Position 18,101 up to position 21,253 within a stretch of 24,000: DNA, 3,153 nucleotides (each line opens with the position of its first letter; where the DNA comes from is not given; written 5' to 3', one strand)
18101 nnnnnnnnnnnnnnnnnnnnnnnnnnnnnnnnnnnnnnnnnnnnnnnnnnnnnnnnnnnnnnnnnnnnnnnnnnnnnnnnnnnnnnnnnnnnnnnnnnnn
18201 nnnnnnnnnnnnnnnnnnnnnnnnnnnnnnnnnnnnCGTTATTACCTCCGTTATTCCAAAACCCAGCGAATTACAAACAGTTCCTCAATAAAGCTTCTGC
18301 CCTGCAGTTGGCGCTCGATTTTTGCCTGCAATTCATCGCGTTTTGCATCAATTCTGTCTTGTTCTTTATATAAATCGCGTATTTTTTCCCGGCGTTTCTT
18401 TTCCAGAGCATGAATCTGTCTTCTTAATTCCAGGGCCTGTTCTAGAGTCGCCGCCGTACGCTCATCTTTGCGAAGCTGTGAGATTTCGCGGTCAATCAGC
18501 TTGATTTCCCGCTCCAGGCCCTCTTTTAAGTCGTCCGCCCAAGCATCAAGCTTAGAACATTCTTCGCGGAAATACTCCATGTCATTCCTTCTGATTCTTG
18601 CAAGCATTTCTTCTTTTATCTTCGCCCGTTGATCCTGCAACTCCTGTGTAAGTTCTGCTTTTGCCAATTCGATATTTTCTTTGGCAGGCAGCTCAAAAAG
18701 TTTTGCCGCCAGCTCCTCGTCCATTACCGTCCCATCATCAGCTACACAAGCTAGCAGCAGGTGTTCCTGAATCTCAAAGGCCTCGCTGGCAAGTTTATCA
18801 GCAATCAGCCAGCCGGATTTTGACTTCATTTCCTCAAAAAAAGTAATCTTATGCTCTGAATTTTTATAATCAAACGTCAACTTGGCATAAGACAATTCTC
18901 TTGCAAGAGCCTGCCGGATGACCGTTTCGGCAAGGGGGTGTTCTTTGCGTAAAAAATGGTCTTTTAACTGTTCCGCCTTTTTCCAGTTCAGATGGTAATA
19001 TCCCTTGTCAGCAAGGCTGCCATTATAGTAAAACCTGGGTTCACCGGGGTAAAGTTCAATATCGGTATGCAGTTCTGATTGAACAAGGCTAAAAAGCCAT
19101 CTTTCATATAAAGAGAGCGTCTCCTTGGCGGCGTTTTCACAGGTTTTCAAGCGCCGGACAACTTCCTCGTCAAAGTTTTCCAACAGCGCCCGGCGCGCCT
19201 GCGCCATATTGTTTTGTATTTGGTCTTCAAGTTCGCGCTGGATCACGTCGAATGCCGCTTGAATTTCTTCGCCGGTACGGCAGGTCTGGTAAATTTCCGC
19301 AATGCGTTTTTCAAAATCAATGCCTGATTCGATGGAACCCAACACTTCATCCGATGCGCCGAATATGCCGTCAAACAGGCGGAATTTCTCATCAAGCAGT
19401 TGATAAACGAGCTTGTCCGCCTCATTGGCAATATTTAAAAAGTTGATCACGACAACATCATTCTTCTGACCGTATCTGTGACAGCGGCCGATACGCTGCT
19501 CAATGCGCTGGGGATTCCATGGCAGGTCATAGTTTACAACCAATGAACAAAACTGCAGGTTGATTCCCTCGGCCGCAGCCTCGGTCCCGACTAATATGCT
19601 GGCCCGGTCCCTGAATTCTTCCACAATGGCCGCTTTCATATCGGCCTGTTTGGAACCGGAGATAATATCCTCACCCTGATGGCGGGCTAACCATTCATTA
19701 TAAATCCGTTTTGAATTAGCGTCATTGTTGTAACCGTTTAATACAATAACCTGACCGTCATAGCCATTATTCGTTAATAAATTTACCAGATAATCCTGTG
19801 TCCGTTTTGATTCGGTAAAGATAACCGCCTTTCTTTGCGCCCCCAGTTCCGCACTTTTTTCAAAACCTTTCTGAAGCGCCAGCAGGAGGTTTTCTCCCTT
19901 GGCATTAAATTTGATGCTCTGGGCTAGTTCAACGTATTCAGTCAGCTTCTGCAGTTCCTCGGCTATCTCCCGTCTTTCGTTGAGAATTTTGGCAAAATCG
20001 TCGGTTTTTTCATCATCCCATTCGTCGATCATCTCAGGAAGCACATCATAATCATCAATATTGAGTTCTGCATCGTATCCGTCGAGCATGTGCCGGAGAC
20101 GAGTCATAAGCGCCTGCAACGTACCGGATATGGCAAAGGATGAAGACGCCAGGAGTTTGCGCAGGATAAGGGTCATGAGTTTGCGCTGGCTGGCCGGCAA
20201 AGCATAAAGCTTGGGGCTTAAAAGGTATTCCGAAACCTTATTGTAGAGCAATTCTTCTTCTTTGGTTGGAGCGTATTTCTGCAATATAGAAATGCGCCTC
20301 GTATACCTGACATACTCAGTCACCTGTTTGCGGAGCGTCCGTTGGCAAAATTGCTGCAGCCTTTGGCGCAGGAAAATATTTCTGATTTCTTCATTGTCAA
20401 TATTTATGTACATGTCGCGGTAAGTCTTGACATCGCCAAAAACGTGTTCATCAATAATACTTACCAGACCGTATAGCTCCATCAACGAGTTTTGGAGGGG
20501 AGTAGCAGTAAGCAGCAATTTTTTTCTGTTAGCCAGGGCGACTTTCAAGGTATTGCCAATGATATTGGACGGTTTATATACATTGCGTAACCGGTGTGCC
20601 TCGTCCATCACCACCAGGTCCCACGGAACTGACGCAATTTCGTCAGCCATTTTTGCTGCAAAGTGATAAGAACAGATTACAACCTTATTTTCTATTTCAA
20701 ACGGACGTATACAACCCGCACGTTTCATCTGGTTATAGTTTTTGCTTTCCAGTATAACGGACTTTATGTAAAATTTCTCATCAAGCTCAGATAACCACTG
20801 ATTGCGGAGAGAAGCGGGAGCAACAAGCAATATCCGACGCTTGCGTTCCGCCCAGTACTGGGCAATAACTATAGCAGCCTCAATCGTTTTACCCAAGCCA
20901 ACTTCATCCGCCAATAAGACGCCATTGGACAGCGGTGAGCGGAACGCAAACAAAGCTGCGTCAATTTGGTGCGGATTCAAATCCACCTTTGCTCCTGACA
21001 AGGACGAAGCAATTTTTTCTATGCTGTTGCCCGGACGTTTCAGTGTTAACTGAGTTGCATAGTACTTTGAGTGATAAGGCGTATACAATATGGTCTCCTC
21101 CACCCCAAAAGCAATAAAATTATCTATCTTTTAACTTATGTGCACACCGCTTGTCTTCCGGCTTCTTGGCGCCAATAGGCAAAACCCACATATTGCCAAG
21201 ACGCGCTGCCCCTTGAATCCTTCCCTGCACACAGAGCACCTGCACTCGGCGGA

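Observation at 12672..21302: Six-gene HTH / SNF2 / Mod / Res / ORF156 / ORF236 operon: a Type III R-M core inside a larger, unclassified defence-like module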

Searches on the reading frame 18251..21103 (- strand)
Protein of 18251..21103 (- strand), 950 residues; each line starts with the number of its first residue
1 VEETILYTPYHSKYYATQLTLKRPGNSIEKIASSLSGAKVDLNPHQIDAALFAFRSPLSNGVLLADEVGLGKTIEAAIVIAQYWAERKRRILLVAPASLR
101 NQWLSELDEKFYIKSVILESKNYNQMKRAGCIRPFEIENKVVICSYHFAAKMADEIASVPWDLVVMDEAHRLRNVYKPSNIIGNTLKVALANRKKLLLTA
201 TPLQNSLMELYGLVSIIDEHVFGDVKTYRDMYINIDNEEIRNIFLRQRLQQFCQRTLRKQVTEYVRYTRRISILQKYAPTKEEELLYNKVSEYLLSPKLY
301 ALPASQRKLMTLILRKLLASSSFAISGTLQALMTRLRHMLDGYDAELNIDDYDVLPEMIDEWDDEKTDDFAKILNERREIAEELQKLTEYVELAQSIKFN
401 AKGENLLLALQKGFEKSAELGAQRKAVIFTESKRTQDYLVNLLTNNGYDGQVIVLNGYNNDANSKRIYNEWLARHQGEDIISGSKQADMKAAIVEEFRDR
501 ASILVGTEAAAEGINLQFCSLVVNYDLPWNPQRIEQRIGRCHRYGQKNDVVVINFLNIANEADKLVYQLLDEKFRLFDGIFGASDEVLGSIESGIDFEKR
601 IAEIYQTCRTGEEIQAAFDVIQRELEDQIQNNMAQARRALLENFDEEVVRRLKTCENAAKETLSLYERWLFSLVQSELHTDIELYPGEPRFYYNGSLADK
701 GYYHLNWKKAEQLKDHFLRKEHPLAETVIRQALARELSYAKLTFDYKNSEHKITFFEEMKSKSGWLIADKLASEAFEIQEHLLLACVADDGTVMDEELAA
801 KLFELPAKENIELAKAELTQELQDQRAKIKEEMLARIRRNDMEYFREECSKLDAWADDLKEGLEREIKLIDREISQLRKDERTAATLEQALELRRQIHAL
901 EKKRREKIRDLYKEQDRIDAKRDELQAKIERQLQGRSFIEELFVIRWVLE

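Call 3: search_protein_families(library=pfam, proteins=[window:18251-21103:-], max_evalue=0.01)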
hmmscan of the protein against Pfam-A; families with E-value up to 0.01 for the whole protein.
window:18251-21103:- (950 aa): 5 families
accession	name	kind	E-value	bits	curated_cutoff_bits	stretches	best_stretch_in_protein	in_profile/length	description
PF00176.29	SNF2-rel_dom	-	2.1e-36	125.9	24.9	1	59-302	17-261/290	SNF2-related domain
PF00271.37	Helicase_C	-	1.6e-20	73.8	23.5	1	437-545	4-110/110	Helicase conserved C-terminal domain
PF04851.21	ResIII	-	7.8e-12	45.8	22.5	1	41-202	3-162/164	Type III restriction enzyme, res subunit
PF00270.35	DEAD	-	1.3e-09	38.4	26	1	61-203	16-161/167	DEAD/DEAH box helicase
PF13872.12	AAA_34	-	0.00052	19.5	27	1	60-151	61-153/306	P-loop containing NTP hydrolase pore-1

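Call 4: search_protein_families(library=padloc, proteins=[window:18251-21103:-], max_evalue=0.01)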
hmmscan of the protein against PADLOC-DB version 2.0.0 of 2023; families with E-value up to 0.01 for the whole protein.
window:18251-21103:- (950 aa): 49 families (the best 25 are shown)
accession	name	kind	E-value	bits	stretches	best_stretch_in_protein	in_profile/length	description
PDLC02619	DrmD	-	6.4e-204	677.7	2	33-669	24-658/872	DrmD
PDLC02500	BrxHI|BrxHII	-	1.5e-63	213.7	3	480-653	509-681/933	BrxHI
PDLC02621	DrmD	-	1e-56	190.8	1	40-661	120-714/1040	DrmD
PDLC02623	DrmD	-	9.4e-53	177.2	4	480-627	558-707/1040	DrmD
PDLC00659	HmaA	-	8.1e-51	170.9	1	38-591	101-657/1176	SNF2 helicase / DEAD-box helicase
PDLC02504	BrxHI|BrxHII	-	3.7e-48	162.2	2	34-471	102-532/971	BrxHII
PDLC02843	DpdE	-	4.5e-44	148.7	2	34-222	151-317/1091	DpdE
PDLC02840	DpdE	-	9e-43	144.7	2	5-222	123-322/1091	DpdE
PDLC02620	DrmD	-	9.5e-41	137.7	1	39-564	97-597/1060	DrmD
PDLC02634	DrmD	-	2.8e-40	135.9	1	27-574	77-612/900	DrmD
PDLC02844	DpdE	-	2.2e-35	119.8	2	35-235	147-338/1074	DpdE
PDLC02572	DrmA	-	3.2e-35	119.4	1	40-559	117-637/1043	DrmA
PDLC02846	DpdE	-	3.4e-33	112.6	2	7-204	132-324/1034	DpdE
PDLC00633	ZorD1|ZorD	-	1.5e-31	107.4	2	40-284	442-673/908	"SWI2/SNF2 helicase, Mrr-like nuclease"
PDLC02193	PLD_Helicase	-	2.2e-31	106.8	2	357-603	628-858/905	-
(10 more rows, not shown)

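Call 6: search_protein_families(library=ncbifam, proteins=[window:18251-21103:-], max_evalue=0.01)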
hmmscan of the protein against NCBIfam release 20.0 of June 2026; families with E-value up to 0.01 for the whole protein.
window:18251-21103:- (950 aa): 25 families
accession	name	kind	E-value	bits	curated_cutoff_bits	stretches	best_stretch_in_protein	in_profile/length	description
NF038318.1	DISARM_DrmD_b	equivalog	6.4e-203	676.3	950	1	34-678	22-663/868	DISARM system SNF2-like helicase DrmD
NF038317.1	DISARM_DrmD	equivalog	1.1e-69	235.9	610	1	39-643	105-707/1021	DISARM system SNF2-like helicase DrmD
NF041062.1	DpdE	equivalog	1.3e-58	198.9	500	2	32-224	144-319/1048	protein DpdE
NF003426.0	PRK04914.1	equivalog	2.3e-50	171.8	576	2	26-259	138-375/959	RNA polymerase-associated protein RapA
NF042964.1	phospholipD_antiphage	equivalog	1.6e-45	155.8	1100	2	230-620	517-863/895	phospholipase D-like domain-containing anti-phage protein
NF058637.1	helic_SCO1167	equivalog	3.7e-26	91.5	1200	2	60-235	489-655/932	SCO1167/SCO6262 family helicase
NF053675.1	pilus_reg_Snf2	equivalog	8.5e-21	73.8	1100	2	61-249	605-783/1029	pilus expression-regulating Snf2 family helicase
NF041790.1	anti-phage_ZorD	equivalog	1e-18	66.7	1500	2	50-259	595-822/1035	type I Zorya anti-phage system protein ZorD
NF053711.1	RNA_heli_RhlE1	exception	2.1e-10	39.9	750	1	424-564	220-355/434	RNA helicase RhlE1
NF002340.1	PRK01297.1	equivalog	6.4e-10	38.4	564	1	436-556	237-353/372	ATP-dependent RNA helicase RhlB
NF053636.1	DDHlcsCsdAPsy1082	equivalog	4.8e-08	32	890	1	489-554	281-345/512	DEAD/DEAH box helicase CsdA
NF008744.0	PRK11776.1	equivalog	5.1e-08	31.9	524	1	437-549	231-341/460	ATP-dependent RNA helicase DbpA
NF003419.0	PRK04837.1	equivalog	7e-08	31.6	588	1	422-551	229-357/424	ATP-dependent RNA helicase RhlB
NF010337.0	PRK13766.1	equivalog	1.5e-07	30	610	1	67-552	38-475/781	Hef nuclease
NF053631.1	RNA_helic_CshA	equivalog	2e-07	30.3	646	1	480-549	266-336/434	degradosome RNA helicase CshA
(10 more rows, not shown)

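Call 10: find_homologous_proteins(query=window:18251-21103:-, max_evalue=1e-20)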
Query window:18251-21103:- (950 aa): 8000 proteins with E <= 1e-20 among 8000 candidates; the best 120 are listed.
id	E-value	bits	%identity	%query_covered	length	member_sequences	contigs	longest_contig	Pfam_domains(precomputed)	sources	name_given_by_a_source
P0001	0.0e+0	1925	91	99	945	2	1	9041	PF00270.36,PF00176.30,PF00271.38,PF04851.22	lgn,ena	-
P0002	0.0e+0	1918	91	99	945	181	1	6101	PF00270.36,PF00176.30,PF00271.38,PF04851.22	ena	-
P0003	0.0e+0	1910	90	99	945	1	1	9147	PF00270.36,PF00176.30,PF00271.38,PF04851.22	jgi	-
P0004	0.0e+0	1806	84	99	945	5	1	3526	PF00270.36,PF00176.30,PF00271.38,PF04851.22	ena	-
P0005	0.0e+0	1801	85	99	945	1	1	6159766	PF00270.36,PF00176.30,PF00271.38,PF04851.22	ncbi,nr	ncbi:Helicase domain protein [[Clostridium] ultunense Esp]|nr:Helicase domain protein [[Clostridium]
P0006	0.0e+0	1483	68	99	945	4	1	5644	PF00270.36,PF00176.30,PF00271.38,PF04851.22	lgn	-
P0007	0.0e+0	1477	68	99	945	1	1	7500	PF00270.36,PF00176.30,PF00271.38,PF04851.22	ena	-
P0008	0.0e+0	1465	68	99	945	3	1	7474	PF13872.13,PF00270.36,PF00176.30,PF00271.38,PF04851.22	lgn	-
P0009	0.0e+0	1443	68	99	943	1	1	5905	PF13872.13,PF00270.36,PF00176.30,PF00271.38,PF04851.22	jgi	-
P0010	0.0e+0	1430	67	99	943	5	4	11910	PF00270.36,PF00176.30,PF00271.38,PF04851.22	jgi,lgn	jgi:ERCC4-related helicase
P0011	0.0e+0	1422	67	99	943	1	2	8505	PF00270.36,PF00176.30,PF00271.38,PF04851.22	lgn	-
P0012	0.0e+0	1406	66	99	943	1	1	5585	PF13872.13,PF00270.36,PF00176.30,PF00271.38,PF04851.22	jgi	jgi:ERCC4-related helicase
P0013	0.0e+0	1386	65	99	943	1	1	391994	PF13872.13,PF00270.36,PF00176.30,PF00271.38,PF04851.22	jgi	jgi:ERCC4-related helicase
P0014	0.0e+0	1377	65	98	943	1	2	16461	PF00270.36,PF00176.30,PF00271.38,PF04851.22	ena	-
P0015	0.0e+0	1311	62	99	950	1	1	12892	PF00270.36,PF00176.30,PF00271.38,PF04851.22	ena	-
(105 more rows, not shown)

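Call 12: find_related_loci(query=A1, collection=genome_contigs, flank=10000)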
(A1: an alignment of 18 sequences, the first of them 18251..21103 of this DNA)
Query A1 (950 aa) in genome_contigs; peptide patterns used: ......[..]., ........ (x = any residue, [..] = any of these).
600 stretches matched a pattern (row limit reached: there are more); 597 encode a relative of the query (tblastn E <= 1e-3); the best 80 are kept; 80 distinct loci.
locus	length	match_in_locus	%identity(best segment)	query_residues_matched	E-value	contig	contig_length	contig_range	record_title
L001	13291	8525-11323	56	7-947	0e+0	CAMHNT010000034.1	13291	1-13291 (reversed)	MAG: uncultured Clostridia bacterium isolate SRR11784288_bin.19_metaWRAP_v1.3_MAG genome assembly, contig: ERZ12202745.1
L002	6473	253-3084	54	7-947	0e+0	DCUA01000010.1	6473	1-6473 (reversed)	MAG TPA_asm: Firmicutes bacterium UBA1426 UBA1426_contig_29176, whole genome shotgun sequence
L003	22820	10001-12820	52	3-949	0e+0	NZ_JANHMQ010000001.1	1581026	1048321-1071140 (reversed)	Geothrix fuzhouensis strain SG12 Scaffold1, whole genome shotgun sequence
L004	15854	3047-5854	53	7-935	0e+0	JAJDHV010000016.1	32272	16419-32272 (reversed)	Synergistaceae bacterium OttesenSCG-928-I11 AH-928-I11_NODE_16, whole genome shotgun sequence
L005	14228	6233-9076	51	8-949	0e+0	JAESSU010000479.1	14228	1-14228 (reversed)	MAG: Phycisphaeraceae bacterium isolate NORP295 CoAssembly_3710109, whole genome shotgun sequence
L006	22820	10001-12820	53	7-935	0e+0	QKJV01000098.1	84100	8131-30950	MAG: Desulfobulbaceae bacterium isolate SZUA-615 scaffold_370, whole genome shotgun sequence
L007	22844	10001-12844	51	8-949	0e+0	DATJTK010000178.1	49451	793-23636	MAG TPA_asm: Candidatus Sulfotelmatobacter sp. isolate SMAG_U15018 k141_1857212, whole genome shotgun sequence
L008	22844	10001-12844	51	8-950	0e+0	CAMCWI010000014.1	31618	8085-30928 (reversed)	MAG: Akkermansia muciniphila isolate MH-08apr19-10 genome assembly, contig: MH-08apr19-C3175, whole genome shotgun seque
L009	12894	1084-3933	50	6-949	0e+0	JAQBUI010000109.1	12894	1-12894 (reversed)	MAG: Proteobacteria bacterium isolate casp150-mb.143 NODE_12484_length_12894_cov_0.271356, whole genome shotgun sequence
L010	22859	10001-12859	51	6-950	0e+0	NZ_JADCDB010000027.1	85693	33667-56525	MAG: Aestuariivirga sp. isolate M165S2SP2A41QC M165S2_27, whole genome shotgun sequence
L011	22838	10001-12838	52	6-947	0e+0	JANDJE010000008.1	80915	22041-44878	MAG: Nitrospira sp. isolate SRBZ-2_Bin184 NODE_7_length_80915_cov_3.301247, whole genome shotgun sequence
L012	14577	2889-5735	51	6-949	0e+0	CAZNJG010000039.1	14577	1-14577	MAG TPA_asm: uncultured Opitutaceae bacterium isolate SRP344714_co2_250 genome assembly, contig: NODE_10752_length_14577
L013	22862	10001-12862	51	5-950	0e+0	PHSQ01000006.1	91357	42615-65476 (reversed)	MAG: Methylocystis sp. KS32 204, whole genome shotgun sequence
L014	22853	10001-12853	50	6-949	0e+0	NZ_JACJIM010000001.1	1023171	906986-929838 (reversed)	Methylobacterium fujisawaense strain DSM 5686 Ga0373204_01, whole genome shotgun sequence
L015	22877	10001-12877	50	4-949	0e+0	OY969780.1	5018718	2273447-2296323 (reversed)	MAG: uncultured Acidobacteriaceae bacterium isolate MFD09603.bin.c.4 genome assembly, chromosome: 1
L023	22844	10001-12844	50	6-947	0e+0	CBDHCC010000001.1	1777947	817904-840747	MAG: Sphingomonadaceae bacterium isolate 322f17b0-f269-420e-bbc4-0e259eba6098 genome assembly, contig: contig_1, whole g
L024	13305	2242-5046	49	6-933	0e+0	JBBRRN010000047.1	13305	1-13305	MAG: Nitrospirales bacterium isolate Ls1-X1 LS1_sbin.5_K_35408_L_13305_cov_8.0000, whole genome shotgun sequence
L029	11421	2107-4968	50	3-950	0e+0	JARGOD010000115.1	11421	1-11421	MAG: Verrucomicrobiales bacterium isolate bin_ce_oilr1.025 NODE_2352_length_11421_cov_5.358789, whole genome shotgun seq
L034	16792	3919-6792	49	8-950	0e+0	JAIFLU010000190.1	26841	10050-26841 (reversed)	MAG: Bacteroidetes bacterium isolate bin_228 scaffold_1202, whole genome shotgun sequence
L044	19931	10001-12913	48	1-949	0e+0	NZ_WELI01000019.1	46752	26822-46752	Rudanella paleaurantiibacter strain HX-22-17 Scaffold16_1, whole genome shotgun sequence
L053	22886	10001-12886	48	8-949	0e+0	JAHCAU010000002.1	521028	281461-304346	MAG: Lysobacter sp. isolate ACE_PRO74 PRO74_2, whole genome shotgun sequence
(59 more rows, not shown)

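Call 18: search_protein_families(library=pfam, proteins=[L029:4968-6770:+, L023:13035-15356:+, L034:11344-12540:+, L005:12603-13652:+, L044:16091-17209:+, L013:9691-9972:+, L011:12897-14186:+, L024:8484-11444:+, L012:8129-9853:+, L053:12877-15975:+], max_evalue=0.001)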
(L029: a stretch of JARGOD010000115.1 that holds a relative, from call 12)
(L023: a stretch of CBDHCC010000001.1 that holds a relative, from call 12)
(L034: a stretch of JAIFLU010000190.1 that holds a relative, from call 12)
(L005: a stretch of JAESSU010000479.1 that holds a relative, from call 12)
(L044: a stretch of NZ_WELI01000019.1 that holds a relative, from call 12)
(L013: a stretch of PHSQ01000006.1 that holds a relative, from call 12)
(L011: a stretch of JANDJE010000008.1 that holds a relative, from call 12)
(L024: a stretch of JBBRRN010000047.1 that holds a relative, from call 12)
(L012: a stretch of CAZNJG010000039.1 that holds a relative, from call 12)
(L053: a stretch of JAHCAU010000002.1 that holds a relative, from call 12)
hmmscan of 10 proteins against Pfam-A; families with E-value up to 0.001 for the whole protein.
L029:4968-6770:+ (600 aa): 1 family
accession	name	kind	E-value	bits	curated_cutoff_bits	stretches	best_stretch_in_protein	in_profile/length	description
PF10592.14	AIPR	-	1.9e-29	103.7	25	1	247-401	3-158/308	AIPR protein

L023:13035-15356:+ (773 aa): 7 families
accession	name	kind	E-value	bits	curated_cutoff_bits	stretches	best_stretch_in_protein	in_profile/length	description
PF02463.25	SMC_N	-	2.4e-10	40.7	40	1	7-53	2-47/220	RecF/RecN/SMC N terminal domain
PF13476.12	AAA_23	-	3e-08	35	27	1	10-134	2-142/201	AAA domain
PF13175.12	AAA_15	-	1.2e-05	25.6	32.1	1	7-54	3-47/374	AAA ATPase domain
PF13166.12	AAA_13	-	2e-05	23.9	36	1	25-57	11-43/713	AAA domain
PF13304.12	AAA_21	-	2.6e-05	24.9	27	1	32-61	1-33/304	AAA domain, putative AbiEii toxin, Type IV TA system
PF13514.12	AAA_27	-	7e-05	22.9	22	1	7-55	3-51/206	AAA domain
PF13555.12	AAA_29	-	0.00014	22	27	1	23-53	16-45/61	P-loop containing region of AAA domain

L034:11344-12540:+ (398 aa): 2 families
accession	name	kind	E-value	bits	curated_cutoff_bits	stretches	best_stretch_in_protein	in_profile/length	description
PF04326.19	SLFN_AlbA_2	-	3.3e-17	63.6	25.3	1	15-130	1-115/118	Schlafen, AlbA_2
PF13749.12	HATPase_c_4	-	5.1e-14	52.5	26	1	307-391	2-88/89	Putative ATP-dependent DNA helicase recG C-terminal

L005:12603-13652:+ (349 aa): 1 family
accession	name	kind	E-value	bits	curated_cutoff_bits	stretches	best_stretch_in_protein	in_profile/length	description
PF13310.11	Virulence_RhuM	-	7.4e-114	379.7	33.7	1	69-314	1-247/252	Virulence protein RhuM family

L044:16091-17209:+ (372 aa): 6 families
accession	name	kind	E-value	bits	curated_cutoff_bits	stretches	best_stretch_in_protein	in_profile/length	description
PF13304.12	AAA_21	-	9.1e-32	111.8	27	1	30-318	1-304/304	AAA domain, putative AbiEii toxin, Type IV TA system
PF13175.12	AAA_15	-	2.1e-18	67.5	32.1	2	9-153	3-143/374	AAA ATPase domain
PF11398.14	DUF2813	-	2.7e-13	50.5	21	1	8-67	2-58/372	Protein of unknown function (DUF2813)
PF02463.25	SMC_N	-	2.5e-12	47.1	40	1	9-320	2-205/220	RecF/RecN/SMC N terminal domain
PF13476.12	AAA_23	-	7.7e-06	27.1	27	1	11-169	1-142/201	AAA domain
PF00005.33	ABC_tran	-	1.3e-05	26.3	25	0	23-49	6-32/137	ABC transporter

L013:9691-9972:+ (93 aa): 1 family
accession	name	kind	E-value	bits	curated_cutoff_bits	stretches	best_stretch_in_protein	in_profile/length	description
PF12728.13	HTH_17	-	1.2e-18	67.6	27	1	30-78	2-50/51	Helix-turn-helix domain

L011:12897-14186:+ (429 aa): 1 family
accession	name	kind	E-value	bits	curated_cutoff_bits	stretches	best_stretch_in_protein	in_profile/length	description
PF09903.14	DUF2130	-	1.4e-81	274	26.7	1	170-414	3-253/255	Uncharacterized protein conserved in bacteria (DUF2130)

L024:8484-11444:+ (986 aa): 3 families
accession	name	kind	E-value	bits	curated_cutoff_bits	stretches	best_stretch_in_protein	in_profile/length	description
PF04851.21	ResIII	-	2.8e-10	40.8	22.5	1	140-291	20-161/164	Type III restriction enzyme, res subunit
PF18766.7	SWI2_SNF2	-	1e-07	32.3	26.7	1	149-270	17-134/221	SWI2/SNF2 ATPase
PF00270.35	DEAD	-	0.00025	21.3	26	1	154-212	18-70/167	DEAD/DEAH box helicase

L012:8129-9853:+ (574 aa): 2 families
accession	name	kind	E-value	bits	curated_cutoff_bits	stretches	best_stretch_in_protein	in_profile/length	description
PF01844.29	HNH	-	2.9e-07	30.9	21.4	1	65-113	1-46/47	HNH endonuclease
PF13395.12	HNH_4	-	2.1e-05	24.8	22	1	76-113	13-50/54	HNH endonuclease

L053:12877-15975:+ (1032 aa): 3 families
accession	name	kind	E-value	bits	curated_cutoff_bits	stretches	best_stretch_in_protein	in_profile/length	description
PF02463.25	SMC_N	-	4.5e-10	39.8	40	1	368-980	19-206/220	RecF/RecN/SMC N terminal domain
PF13304.12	AAA_21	-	6e-09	36.8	27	1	906-975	232-302/304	AAA domain, putative AbiEii toxin, Type IV TA system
PF13175.12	AAA_15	-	1.9e-07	31.5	32.1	1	365-976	15-374/374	AAA ATPase domain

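Call 21: find_encoding_contigs(protein=P0005, flank=10000, max_places=3)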
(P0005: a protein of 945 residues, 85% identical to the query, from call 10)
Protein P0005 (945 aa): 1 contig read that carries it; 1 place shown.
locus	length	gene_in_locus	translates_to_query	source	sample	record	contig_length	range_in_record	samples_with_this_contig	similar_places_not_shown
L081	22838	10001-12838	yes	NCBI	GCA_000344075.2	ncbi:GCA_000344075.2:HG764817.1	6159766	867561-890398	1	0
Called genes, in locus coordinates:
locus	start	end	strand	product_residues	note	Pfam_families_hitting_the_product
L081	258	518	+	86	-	PF05221:AdoHcyase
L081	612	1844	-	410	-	PF05977:MFS_3, PF07690:MFS_1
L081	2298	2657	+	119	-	PF03965:Penicillinase_R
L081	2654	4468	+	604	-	PF05569:Peptidase_M56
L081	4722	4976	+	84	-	PF02604:PhdYeFM_antitox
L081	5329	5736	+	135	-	PF13302:Acetyltransf_3, PF00583:Acetyltransf_1, PF13508:Acetyltransf_7 (weak)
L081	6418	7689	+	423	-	PF13289:SIR2_2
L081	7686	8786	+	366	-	PF01935:DUF87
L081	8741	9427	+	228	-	-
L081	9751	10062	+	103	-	PF04313:HSDR_N (weak)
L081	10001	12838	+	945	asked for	PF00176:SNF2-rel_dom, PF00270:DEAD, PF04851:ResIII, PF00271:Helicase_C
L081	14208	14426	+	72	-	-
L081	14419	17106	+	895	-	PF04851:ResIII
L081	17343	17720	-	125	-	PF08868:YugN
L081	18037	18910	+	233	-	PF19124:DUF5808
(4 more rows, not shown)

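Call 22: find_encoding_contigs(protein=P0001, flank=10000, max_places=3)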
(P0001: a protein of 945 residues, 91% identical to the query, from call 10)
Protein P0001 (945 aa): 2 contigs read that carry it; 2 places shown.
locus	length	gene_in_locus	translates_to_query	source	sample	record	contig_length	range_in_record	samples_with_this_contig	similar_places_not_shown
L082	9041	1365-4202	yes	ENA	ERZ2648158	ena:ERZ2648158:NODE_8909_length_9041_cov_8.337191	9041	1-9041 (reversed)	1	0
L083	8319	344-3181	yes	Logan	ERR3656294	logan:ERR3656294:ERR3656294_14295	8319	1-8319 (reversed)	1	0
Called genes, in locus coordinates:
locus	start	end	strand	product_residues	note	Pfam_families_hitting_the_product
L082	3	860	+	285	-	?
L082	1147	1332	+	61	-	-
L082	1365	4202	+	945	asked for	PF00176:SNF2-rel_dom, PF00270:DEAD, PF04851:ResIII, PF00271:Helicase_C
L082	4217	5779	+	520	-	PF01555:N6_N4_Mtase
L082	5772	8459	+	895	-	PF04851:ResIII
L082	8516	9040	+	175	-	?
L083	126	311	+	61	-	-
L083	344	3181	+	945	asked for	PF00176:SNF2-rel_dom, PF00270:DEAD, PF04851:ResIII, PF00271:Helicase_C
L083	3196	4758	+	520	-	PF01555:N6_N4_Mtase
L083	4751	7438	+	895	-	PF04851:ResIII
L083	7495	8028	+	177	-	-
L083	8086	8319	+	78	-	?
